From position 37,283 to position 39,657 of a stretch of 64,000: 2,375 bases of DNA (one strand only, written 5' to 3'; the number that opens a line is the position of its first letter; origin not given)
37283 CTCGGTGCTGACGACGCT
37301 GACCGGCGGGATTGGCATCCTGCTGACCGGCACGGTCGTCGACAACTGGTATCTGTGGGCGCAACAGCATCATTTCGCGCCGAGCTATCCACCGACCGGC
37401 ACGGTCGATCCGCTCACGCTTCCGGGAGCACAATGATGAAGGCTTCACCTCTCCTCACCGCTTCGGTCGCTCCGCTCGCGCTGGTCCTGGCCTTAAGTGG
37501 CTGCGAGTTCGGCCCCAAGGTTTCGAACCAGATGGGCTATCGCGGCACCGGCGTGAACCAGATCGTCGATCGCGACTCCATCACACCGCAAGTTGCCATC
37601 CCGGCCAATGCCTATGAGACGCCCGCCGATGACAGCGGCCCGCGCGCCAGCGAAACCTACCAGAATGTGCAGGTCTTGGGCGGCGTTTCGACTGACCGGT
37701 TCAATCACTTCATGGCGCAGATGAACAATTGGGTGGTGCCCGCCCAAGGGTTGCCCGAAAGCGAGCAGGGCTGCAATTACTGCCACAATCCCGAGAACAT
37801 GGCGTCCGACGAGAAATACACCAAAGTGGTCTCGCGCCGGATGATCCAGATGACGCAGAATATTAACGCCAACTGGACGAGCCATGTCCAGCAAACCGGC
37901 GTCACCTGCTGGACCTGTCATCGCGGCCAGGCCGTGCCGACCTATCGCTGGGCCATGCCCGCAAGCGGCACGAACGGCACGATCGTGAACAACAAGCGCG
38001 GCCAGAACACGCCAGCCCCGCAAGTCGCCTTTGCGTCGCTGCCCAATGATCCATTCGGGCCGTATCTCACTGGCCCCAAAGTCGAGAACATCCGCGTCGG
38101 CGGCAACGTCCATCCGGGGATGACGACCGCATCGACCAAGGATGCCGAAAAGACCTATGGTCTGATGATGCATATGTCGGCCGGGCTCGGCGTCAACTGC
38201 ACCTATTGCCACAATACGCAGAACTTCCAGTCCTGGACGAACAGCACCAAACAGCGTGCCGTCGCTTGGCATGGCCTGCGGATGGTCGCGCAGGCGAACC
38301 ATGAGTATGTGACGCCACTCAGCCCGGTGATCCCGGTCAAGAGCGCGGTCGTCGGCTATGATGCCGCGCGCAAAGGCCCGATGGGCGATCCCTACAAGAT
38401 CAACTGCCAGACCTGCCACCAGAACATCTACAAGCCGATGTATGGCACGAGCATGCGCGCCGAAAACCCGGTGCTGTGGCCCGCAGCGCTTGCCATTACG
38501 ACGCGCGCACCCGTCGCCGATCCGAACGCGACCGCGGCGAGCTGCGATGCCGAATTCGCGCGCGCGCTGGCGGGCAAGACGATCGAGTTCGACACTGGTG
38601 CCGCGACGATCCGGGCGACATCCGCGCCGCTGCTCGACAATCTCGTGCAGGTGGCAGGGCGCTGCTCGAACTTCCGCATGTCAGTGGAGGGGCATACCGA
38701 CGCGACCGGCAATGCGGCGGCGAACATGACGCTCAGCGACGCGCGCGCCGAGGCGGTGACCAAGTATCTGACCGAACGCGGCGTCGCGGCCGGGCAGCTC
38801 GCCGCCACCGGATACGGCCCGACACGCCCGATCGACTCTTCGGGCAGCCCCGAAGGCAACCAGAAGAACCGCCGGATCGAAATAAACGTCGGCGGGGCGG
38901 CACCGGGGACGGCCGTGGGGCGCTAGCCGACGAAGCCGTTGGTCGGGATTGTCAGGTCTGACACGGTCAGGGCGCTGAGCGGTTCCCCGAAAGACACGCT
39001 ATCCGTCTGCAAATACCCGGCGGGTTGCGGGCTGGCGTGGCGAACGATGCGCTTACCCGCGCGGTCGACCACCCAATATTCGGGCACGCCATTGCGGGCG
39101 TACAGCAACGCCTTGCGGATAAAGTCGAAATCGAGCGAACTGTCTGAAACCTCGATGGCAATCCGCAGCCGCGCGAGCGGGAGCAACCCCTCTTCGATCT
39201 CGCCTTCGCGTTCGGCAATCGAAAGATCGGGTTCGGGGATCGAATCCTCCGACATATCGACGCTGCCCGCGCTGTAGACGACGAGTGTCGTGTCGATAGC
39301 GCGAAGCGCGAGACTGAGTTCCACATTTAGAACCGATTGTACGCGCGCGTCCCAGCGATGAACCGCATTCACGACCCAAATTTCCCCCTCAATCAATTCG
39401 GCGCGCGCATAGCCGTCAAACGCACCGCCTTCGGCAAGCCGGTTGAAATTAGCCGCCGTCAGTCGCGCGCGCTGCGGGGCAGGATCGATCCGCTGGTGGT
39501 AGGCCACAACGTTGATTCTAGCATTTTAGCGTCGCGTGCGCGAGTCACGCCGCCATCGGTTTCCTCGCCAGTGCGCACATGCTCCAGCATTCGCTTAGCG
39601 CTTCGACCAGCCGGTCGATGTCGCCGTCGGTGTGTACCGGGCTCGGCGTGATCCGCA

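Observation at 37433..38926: Reaction-centre cytochrome PufC fused to an OmpA-like peptidoglycan-binding domain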

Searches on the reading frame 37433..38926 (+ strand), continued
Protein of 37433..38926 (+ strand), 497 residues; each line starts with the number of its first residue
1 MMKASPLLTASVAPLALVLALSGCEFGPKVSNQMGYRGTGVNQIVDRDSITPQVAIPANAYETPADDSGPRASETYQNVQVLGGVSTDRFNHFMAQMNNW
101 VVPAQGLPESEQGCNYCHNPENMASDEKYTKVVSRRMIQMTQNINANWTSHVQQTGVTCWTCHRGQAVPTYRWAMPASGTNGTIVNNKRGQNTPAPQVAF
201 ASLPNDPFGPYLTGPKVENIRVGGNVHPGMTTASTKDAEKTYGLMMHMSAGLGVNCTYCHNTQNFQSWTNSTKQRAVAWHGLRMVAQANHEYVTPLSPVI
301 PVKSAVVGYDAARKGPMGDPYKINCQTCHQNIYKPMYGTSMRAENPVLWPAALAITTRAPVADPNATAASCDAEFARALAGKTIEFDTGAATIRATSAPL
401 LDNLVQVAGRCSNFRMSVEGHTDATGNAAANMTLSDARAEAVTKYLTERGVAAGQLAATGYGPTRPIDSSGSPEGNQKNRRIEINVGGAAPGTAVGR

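Call 52: list_cluster_members(proteins=[P0010, P0026, P0033, P0041, P0045, P0046, P0054, P0061, P0076, P0105])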
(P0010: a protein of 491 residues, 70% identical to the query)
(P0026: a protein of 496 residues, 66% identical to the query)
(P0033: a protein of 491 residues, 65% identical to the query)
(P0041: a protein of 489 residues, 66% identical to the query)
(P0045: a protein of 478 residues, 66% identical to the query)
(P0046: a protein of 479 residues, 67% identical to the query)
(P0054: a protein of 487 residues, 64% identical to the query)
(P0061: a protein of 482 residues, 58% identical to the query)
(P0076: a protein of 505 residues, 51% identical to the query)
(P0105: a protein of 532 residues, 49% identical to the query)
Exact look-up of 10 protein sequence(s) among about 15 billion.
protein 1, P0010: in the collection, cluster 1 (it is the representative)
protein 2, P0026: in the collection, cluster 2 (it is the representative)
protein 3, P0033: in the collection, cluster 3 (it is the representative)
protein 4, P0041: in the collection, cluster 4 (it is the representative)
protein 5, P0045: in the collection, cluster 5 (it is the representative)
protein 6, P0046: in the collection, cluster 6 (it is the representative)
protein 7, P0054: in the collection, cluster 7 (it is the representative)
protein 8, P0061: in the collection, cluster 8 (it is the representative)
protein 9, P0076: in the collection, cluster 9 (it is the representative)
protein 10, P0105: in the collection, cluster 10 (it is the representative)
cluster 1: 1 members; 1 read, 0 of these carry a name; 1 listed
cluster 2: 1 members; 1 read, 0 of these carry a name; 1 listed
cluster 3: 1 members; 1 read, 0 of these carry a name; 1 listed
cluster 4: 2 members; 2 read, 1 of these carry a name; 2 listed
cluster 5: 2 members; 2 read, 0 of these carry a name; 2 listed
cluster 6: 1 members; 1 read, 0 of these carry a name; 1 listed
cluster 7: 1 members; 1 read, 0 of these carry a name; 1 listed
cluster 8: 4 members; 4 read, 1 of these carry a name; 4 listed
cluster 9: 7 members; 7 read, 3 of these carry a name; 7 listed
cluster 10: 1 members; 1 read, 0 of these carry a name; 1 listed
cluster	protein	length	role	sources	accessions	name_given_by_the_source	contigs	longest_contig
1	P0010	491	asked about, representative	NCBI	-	-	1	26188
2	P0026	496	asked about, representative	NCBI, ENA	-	-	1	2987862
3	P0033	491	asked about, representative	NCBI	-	-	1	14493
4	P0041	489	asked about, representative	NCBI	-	-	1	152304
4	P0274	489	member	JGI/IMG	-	photosynthetic reaction center cytochrome c subunit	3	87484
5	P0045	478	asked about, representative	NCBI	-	-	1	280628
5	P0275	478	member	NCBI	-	-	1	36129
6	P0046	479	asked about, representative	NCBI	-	-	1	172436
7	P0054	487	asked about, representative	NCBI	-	-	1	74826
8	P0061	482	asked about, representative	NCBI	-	-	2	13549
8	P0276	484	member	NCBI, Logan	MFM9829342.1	MAG: photosynthetic reaction center cytochrome PufC [Sphingomonas sp.]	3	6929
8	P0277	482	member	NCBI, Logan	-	-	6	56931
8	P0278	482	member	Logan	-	-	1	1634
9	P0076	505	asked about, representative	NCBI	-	-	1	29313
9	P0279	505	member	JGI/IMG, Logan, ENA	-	photosynthetic reaction center cytochrome c subunit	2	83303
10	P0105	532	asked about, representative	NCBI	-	-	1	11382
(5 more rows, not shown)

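Call 61: predict_structure(alignment_id=A2)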
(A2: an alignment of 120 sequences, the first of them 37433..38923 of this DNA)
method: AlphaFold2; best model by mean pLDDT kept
length: 497 residues; sequences in the alignment: 120
mean_pLDDT: 77.1   pTM: 0.65
mean pLDDT of the five models: 77.1, 76.3, 75.8, 73.8, 73.1
residues with pLDDT >= 90: 142; 70-90: 192; 50-70: 133; < 50: 30
segments of 3 or more residues with pLDDT < 50: 1-4, 35-42, 227-230, 353-357, 494-497
pLDDT, mean of each block of 10 residues (from residue 1): 49 62 57 49 62 82 93 86 92 89 71 57 75 90 90 87 86 71 54 64 65 66 50 69 79 65 56 75 89 92 74 82 87 72 89 52 91 92 88 90 93 95 89 95 95 94 79 80 87 49
secondary structure, 60 per line:
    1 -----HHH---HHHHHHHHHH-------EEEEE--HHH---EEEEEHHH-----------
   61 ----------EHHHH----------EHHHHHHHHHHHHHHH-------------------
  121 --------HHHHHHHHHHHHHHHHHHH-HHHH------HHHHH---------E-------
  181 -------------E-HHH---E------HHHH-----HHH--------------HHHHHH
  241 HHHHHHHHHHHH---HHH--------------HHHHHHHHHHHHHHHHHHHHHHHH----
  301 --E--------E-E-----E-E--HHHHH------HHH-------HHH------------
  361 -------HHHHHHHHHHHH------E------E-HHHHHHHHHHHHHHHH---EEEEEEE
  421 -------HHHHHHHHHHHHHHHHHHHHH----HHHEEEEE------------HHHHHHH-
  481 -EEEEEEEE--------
elements in order: H12-21 E29-33 E42-46 H72-75 H87-101 H129-147 H149-152 H159-163 H209-212 H235-252 H273-296 H325-329 H368-379 H395-410 E414-420 H428-448 E456-460 H473-479 E482-489

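Call 64: fold_search(model_id=the predicted structure, library=pdb)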
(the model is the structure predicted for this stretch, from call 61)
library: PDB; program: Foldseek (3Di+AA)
matches with E <= 10: 264; with E <= 0.001: 125
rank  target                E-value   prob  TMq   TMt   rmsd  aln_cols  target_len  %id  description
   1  9m8m_C                1.5e-24  1.00  0.58  0.82   3.0       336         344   44  Structure of photosynthetic LH1-RC complex the Halophilic Nonsulfur Purple Bacterium, Rhodothalassium salexigens (released 2025-07-02)
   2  8wdu_C                3.2e-23  1.00  0.54  0.83   3.7       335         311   43  Photosynthetic LH1-RC complex from the purple sulfur bacterium Allochromatium vinosum purified by sucrose density (released 2024-02-21)
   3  7xxf_C                9.4e-23  1.00  0.55  0.78   5.8       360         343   40  Structure of photosynthetic LH1-RC super-complex of Rhodopila globiformis (released 2022-11-16)
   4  8zk2_C                1.4e-22  1.00  0.55  0.78   6.2       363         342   39  Cryo-EM structure of photosynthetic LH1-RC core complex of Roseospirillum parvum (released 2025-01-22)
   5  5y5s_C                1.8e-22  1.00  0.54  0.83   3.8       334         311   43  Structure of photosynthetic LH1-RC super-complex at 1.9 angstrom resolution (released 2018-04-11)
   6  3wmm_C                1.8e-22  1.00  0.54  0.81   3.9       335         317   43  Crystal structure of the LH1-RC complex from Thermochromatium tepidum in C2 form (released 2014-04-09)
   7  7c9r_C                2.2e-22  1.00  0.53  0.82   3.9       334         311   44  STRUCTURE OF PHOTOSYNTHETIC LH1-RC SUPER-COMPLEX OF THIORHODOVIBRIO STRAIN 970 (released 2020-10-07)
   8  7vrj_C                7.7e-22  1.00  0.53  0.80   4.1       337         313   43  STRUCTURE OF PHOTOSYNTHETIC LH1-RC SUPER-COMPLEX OF Allochromatium tepidum (released 2022-05-04)
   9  1eys_C                2.2e-20  1.00  0.50  0.77   6.5       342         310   42  CRYSTAL STRUCTURE OF PHOTOSYNTHETIC REACTION CENTER FROM A THERMOPHILIC BACTERIUM, THERMOCHROMATIUM TEPIDUM (released 2000-12-13)
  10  9j2f_C                2.9e-20  1.00  0.51  0.74   5.3       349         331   34  Structure of photosynthetic LH1-RC complex from the purple bacterium Blastochloris tepida (released 2024-12-18)
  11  3t6d_C                3.8e-20  1.00  0.51  0.74   5.0       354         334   34  Crystal Structure of the Reaction Centre from Blastochloris viridis strain DSM 133 (ATCC 19567) substrain-08 (released 2011-11-23)
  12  3t6e_C                4.2e-20  1.00  0.51  0.74   5.1       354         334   33  Crystal Structure of the Reaction Centre from Blastochloris viridis strain DSM 133 (ATCC 19567) substrain-94 (released 2011-11-23)
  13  1prc_C                6.5e-20  1.00  0.50  0.73   5.6       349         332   34  CRYSTALLOGRAPHIC REFINEMENT AT 2.3 ANGSTROMS RESOLUTION AND REFINED MODEL OF THE PHOTOSYNTHETIC REACTION CENTER FROM R (released 1989-01-09)
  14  8z83_C                1.0e-19  1.00  0.54  0.79   3.6       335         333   38  Photosynthetic LH1-RC complex from the purple bacterium Halorhodospira halophila (released 2025-01-29)
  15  8z82_C                6.6e-19  1.00  0.54  0.78   3.8       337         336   38  Photosynthetic LH1-RC-HiPIP complex from the purple bacterium Halorhodospira halophila (released 2025-01-29)
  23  5wtp_C                2.1e-09  1.00  0.22  0.84   2.0       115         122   44  Crystal structure of the C-terminal domain of outer membrane protein A (OmpA) from Capnocytophaga gingivalis (released 2017-12-13)
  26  5wtp_B                4.9e-09  1.00  0.22  0.86   2.1       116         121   45  Crystal structure of the C-terminal domain of outer membrane protein A (OmpA) from Capnocytophaga gingivalis (released 2017-12-13)
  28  5wtp_A                8.0e-09  1.00  0.22  0.83   2.0       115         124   44  Crystal structure of the C-terminal domain of outer membrane protein A (OmpA) from Capnocytophaga gingivalis (released 2017-12-13)
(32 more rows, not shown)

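Call 65: find_encoding_contigs(protein=P0129, flank=6000, max_places=2)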
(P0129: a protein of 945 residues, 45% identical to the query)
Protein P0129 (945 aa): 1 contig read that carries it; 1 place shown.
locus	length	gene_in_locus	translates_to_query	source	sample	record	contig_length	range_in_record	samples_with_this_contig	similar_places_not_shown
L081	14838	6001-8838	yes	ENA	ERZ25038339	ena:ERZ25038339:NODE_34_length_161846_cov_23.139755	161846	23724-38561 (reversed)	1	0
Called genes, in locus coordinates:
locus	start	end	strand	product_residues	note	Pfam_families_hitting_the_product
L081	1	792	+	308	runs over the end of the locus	PF02277:DBI_PRT (weak)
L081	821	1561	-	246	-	PF14808:TMEM164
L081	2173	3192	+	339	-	PF00149:Metallophos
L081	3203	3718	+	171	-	PF21342:SoxA-TsdA_cyt-c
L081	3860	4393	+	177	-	PF07603:Lcl_C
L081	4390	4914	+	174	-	PF13501:SoxY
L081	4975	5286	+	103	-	PF08770:SoxZ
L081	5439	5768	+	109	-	PF01355:HIPIP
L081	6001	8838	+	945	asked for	PF02276:CytoC_RC, PF14522:Cytochrome_C7 (faint), PF00691:OmpA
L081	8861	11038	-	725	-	PF22020:RlmL_1st, PF02926:THUMP, PF01170:UPF0020, PF05175:MTS (faint), PF13649:Methyltransf_25 (faint), PF13847:Methyltransf_31 (faint), PF10672:Methyltrans_SAM, PF03602:Cons_hypoth95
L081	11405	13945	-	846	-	PF00270:DEAD, PF00271:Helicase_C, PF04408:WHD_HA2, PF08482:HrpB_C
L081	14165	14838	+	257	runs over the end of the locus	-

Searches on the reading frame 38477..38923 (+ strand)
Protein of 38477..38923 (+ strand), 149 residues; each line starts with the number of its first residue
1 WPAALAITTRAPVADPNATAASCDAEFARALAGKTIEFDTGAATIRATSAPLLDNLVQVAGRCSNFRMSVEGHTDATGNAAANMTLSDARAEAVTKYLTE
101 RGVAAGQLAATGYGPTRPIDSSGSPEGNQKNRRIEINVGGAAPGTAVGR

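Call 59: find_homologous_proteins(query=window:38477-38923:+, max_evalue=0.00001)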
Query window:38477-38923:+ (149 aa): 212 proteins with E <= 0.00001 among 462 candidates; the best 120 are listed.
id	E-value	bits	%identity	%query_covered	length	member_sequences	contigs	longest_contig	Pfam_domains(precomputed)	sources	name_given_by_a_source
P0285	1.6e-32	131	77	55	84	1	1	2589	PF00691.26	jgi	jgi:OmpA-OmpF porin, OOP family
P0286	4.9e-30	123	55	81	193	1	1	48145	PF00691.26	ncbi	-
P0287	5.4e-29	119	39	68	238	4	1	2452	PF00691.26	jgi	jgi:OOP family OmpA-OmpF porin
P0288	5.8e-29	119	41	66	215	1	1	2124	PF00691.26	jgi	jgi:OOP family OmpA-OmpF porin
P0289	6.5e-28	116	47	92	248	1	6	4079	PF00691.26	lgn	-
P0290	3.1e-26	110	43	66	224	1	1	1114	PF00691.26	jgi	jgi:OOP family OmpA-OmpF porin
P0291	4.3e-25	107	50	79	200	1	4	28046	PF00691.26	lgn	-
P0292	8.5e-25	106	49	77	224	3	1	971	PF00691.26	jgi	jgi:outer membrane protein OmpA-like peptidoglycan-associated protein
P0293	1.3e-24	105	49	77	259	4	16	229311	PF00691.26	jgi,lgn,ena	jgi:outer membrane protein OmpA-like peptidoglycan-associated protein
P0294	6.9e-24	103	52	72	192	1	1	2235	PF00691.26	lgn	-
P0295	1.6e-23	101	49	80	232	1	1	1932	PF00691.26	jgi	jgi:outer membrane protein OmpA-like peptidoglycan-associated protein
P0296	2.6e-23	101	41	72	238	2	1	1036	PF00691.26,PF05359.17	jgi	jgi:OOP family OmpA-OmpF porin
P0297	2.6e-23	101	42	93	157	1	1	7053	PF00691.26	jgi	jgi:outer membrane protein OmpA-like peptidoglycan-associated protein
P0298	2.9e-23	101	44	66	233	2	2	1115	PF00691.26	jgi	jgi:OOP family OmpA-OmpF porin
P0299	3.0e-23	101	48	84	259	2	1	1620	PF00691.26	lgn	-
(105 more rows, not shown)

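Call 73: search_solved_structures(query=window:38477-38923:+, max_evalue=1e-8, show_alignments=4)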
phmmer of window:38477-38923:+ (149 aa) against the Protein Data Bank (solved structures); distinct sequences matched with E-value up to 1e-8: 27.
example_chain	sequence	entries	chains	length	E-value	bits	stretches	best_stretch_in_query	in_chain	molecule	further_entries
5wtp_A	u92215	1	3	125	7.4e-27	97.6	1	33-138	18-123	OmpA family protein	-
5wtl_A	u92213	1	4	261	3.6e-26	95.4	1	33-138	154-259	OmpA family protein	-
2l26_A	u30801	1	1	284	3.9e-19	72.6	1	6-138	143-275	Uncharacterized protein Rv0899/MT0922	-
2lbt_A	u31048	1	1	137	5e-19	72.3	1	16-138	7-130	Uncharacterized protein Rv0899/MT0922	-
2lca_A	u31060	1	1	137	6.1e-19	72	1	16-138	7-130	Uncharacterized protein Rv0899/MT0922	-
2kgw_A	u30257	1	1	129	1.1e-18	71.2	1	16-138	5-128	Outer membrane protein A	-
6jfw_A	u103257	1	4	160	2.8e-16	63.4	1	34-144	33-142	PA0833-PD protein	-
2k1s_A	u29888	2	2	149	2.1e-15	60.5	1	35-138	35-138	Inner membrane lipoprotein yiaD | Probable lipoprotein YiaD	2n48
5u1h_A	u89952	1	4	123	6.6e-15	58.9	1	35-140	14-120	Outer membrane porin F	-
7f4v_aB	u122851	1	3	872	7.3e-14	55.5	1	33-138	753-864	Photosystem I P700 chlorophyll a apoprotein A2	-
7rjj_A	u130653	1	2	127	2.2e-13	54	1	38-138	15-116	OmpA family protein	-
5m38_A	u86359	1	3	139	1.1e-12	51.8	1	37-139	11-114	OmpA family protein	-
4g4v_A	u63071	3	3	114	1.2e-12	51.7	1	30-137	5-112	Peptidoglycan-associated lipoprotein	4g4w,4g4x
7bba_A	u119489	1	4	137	1.7e-12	51.1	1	37-137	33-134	Putative type VI secretion protein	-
6top_B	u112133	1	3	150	4.5e-12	49.7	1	35-118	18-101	OmpA family protein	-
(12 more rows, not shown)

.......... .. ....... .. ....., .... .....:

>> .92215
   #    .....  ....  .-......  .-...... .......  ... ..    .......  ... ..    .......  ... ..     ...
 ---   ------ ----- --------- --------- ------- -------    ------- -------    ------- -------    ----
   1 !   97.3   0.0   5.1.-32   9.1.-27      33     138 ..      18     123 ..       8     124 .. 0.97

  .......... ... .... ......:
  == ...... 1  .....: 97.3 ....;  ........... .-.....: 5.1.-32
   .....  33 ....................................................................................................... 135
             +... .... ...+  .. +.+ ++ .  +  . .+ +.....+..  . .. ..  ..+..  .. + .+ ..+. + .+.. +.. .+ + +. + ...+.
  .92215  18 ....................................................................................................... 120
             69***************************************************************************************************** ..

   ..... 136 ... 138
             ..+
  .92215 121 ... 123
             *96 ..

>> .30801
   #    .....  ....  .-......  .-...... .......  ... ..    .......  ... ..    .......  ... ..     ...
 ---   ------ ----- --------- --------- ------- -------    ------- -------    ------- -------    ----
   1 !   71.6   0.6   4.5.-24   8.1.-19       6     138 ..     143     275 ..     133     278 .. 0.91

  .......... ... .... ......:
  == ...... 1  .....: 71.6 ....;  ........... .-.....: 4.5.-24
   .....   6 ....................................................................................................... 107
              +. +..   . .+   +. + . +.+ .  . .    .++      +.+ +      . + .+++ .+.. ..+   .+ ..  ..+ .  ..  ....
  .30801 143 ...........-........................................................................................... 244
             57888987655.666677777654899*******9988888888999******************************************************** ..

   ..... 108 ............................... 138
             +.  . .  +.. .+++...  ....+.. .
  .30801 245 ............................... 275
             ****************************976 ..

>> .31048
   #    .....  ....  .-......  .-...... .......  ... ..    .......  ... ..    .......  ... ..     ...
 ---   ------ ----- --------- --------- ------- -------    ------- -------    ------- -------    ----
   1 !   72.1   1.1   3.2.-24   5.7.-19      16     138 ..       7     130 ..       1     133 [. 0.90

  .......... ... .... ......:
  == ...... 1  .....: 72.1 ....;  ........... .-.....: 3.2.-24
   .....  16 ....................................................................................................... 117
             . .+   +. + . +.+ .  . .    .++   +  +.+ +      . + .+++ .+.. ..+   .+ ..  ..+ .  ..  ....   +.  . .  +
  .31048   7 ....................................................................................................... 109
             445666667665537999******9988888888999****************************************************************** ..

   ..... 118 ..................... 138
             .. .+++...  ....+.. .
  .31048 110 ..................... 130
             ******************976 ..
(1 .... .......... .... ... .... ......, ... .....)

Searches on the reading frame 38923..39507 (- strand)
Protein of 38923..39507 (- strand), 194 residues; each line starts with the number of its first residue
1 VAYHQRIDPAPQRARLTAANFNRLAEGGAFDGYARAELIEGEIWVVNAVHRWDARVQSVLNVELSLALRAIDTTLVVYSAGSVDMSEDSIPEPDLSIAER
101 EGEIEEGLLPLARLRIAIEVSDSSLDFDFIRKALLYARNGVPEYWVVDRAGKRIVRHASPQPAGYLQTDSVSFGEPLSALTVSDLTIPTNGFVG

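Call 19: search_protein_families(library=ncbifam, proteins=[window:38923-39507:-], max_evalue=0.00001)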
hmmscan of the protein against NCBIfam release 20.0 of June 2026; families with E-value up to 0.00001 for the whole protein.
window:38923-39507:- (194 aa): 0 families

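Call 68: search_protein_families(library=pfam, proteins=[window:38923-39507:-], max_evalue=0.001)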
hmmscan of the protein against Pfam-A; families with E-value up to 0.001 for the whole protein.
window:38923-39507:- (194 aa): 1 family
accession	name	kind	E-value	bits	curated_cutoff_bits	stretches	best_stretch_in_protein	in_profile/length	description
PF05685.18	Uma2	-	2.1e-21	76.6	27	1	34-187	13-169/172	Putative restriction endonuclease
